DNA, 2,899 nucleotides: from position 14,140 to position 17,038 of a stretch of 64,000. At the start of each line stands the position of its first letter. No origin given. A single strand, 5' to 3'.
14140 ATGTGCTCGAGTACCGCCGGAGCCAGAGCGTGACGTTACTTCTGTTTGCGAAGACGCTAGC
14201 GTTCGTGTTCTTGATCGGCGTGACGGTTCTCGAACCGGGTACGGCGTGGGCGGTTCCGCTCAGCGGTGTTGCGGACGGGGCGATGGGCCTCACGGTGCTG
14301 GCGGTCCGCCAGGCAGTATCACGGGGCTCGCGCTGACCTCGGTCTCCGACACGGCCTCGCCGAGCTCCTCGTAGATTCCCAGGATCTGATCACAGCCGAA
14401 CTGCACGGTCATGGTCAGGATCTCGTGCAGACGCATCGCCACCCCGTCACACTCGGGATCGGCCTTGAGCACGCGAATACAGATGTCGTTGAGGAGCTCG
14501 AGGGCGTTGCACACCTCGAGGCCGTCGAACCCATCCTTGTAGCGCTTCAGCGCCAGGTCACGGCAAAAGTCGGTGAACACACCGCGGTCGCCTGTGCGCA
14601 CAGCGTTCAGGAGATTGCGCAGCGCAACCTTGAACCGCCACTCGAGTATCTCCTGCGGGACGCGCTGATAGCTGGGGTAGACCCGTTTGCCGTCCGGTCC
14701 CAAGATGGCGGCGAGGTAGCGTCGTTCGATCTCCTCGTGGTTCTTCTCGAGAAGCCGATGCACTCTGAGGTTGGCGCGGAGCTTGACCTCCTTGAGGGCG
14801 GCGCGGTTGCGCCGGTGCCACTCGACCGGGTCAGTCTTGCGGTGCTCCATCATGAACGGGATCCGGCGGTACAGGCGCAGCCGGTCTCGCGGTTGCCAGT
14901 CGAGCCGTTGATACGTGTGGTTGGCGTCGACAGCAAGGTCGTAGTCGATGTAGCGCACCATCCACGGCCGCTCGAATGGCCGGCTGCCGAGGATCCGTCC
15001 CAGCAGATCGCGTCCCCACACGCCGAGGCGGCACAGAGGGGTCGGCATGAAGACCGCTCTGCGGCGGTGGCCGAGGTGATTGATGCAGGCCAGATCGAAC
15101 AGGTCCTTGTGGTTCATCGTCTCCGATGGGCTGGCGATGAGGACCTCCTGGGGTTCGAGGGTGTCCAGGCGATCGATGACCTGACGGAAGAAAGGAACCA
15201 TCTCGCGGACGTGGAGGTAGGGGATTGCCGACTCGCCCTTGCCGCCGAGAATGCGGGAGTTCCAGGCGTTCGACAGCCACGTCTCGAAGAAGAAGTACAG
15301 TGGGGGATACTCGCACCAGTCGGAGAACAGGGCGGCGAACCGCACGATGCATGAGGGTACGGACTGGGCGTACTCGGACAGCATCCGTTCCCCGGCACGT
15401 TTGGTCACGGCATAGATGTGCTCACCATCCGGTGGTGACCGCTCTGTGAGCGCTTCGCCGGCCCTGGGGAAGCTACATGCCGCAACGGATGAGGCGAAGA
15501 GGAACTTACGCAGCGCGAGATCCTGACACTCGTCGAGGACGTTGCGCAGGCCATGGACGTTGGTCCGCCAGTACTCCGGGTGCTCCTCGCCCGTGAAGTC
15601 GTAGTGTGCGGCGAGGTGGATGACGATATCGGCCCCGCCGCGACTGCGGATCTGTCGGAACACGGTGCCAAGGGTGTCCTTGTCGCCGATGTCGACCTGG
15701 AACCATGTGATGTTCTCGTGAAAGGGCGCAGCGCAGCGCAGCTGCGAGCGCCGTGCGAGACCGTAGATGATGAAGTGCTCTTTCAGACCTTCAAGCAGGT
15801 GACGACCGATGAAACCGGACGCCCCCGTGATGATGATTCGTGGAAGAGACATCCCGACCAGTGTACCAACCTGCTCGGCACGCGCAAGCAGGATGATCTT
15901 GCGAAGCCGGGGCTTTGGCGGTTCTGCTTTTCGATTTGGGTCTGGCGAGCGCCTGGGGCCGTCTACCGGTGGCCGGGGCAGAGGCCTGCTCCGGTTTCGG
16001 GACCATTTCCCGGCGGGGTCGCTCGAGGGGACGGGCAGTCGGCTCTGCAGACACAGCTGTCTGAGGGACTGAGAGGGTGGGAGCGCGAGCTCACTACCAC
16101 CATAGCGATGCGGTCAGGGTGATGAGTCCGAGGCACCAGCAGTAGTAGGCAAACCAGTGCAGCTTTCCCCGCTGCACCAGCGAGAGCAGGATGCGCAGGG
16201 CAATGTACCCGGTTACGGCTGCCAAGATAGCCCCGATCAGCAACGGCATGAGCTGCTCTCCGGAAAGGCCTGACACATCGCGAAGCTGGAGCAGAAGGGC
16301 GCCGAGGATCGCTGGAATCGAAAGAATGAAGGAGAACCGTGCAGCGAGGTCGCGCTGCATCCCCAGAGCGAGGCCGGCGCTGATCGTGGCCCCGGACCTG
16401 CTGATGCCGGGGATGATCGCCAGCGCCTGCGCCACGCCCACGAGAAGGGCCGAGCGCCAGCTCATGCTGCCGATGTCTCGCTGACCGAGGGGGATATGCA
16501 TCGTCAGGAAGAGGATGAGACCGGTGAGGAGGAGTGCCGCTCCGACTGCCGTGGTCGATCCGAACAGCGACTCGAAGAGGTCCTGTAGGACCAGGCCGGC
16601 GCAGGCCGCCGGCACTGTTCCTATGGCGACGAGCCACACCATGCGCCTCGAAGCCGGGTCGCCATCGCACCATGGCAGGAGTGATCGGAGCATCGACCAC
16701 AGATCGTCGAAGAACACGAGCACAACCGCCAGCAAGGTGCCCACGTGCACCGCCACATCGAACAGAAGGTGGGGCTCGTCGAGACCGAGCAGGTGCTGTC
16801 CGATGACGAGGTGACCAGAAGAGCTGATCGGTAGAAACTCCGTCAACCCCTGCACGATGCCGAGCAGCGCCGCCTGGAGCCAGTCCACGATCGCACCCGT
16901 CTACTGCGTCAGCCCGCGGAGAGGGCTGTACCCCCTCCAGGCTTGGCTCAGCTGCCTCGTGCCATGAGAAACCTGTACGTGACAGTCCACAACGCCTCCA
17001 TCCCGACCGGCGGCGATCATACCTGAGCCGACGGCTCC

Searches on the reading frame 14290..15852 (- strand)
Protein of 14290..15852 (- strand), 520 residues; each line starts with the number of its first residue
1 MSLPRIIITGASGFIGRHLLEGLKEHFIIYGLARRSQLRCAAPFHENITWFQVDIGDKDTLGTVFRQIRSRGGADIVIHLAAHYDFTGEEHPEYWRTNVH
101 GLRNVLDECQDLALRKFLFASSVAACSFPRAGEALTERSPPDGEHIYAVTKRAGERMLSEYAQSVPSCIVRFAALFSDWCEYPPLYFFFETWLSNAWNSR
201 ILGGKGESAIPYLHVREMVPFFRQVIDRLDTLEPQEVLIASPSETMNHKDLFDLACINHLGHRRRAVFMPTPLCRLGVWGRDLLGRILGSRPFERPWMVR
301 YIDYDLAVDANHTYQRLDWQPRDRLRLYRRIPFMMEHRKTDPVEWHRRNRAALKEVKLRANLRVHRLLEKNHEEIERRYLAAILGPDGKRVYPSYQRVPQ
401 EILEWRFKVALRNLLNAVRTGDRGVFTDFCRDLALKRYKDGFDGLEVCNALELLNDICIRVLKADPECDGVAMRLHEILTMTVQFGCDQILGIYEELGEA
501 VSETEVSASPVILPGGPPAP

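Call 6: search_protein_families(library=pfam, proteins=[window:14290-15852:-], max_evalue=0.001)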
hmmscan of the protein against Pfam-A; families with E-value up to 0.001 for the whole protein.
window:14290-15852:- (520 aa): 8 families
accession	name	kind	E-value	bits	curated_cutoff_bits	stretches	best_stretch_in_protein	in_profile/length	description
PF01370.27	Epimerase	-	3e-28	99.3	20.9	1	6-236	1-235/240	NAD dependent epimerase/dehydratase family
PF07993.18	NAD_binding_4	-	5.8e-15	55.6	20.1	1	8-174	1-206/258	Male sterility protein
PF01073.25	3Beta_HSD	-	4.8e-14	52.5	22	1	7-158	1-157/280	3-beta hydroxysteroid dehydrogenase/isomerase family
PF16363.11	GDP_Man_Dehyd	-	7.8e-14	52.3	27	1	7-166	1-172/332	GDP-mannose 4,6 dehydratase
PF04321.23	RmlD_sub_bind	-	1.1e-09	38.3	27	1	5-178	2-154/287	RmlD substrate binding domain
PF13460.12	NAD_binding_10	-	1.6e-06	28.5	27.2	1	10-175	1-146/184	NAD(P)H-binding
PF02719.21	Polysacc_synt_2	-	1.1e-05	25.2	20.2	1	6-125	1-131/293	Polysaccharide biosynthesis protein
PF08659.16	KR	-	0.00014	22.2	22.6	1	7-126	4-140/180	KR domain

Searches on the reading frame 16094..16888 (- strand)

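Call 39: search_protein_families(library=pfam, proteins=[window:16094-16888:-], max_evalue=0.01)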
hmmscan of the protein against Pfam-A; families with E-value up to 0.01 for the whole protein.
window:16094-16888:- (264 aa): 1 family
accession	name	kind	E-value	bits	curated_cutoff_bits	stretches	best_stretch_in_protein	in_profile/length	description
PF02673.24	BacA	-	5.7e-83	279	33.4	1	6-256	1-257/257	Bacitracin resistance protein BacA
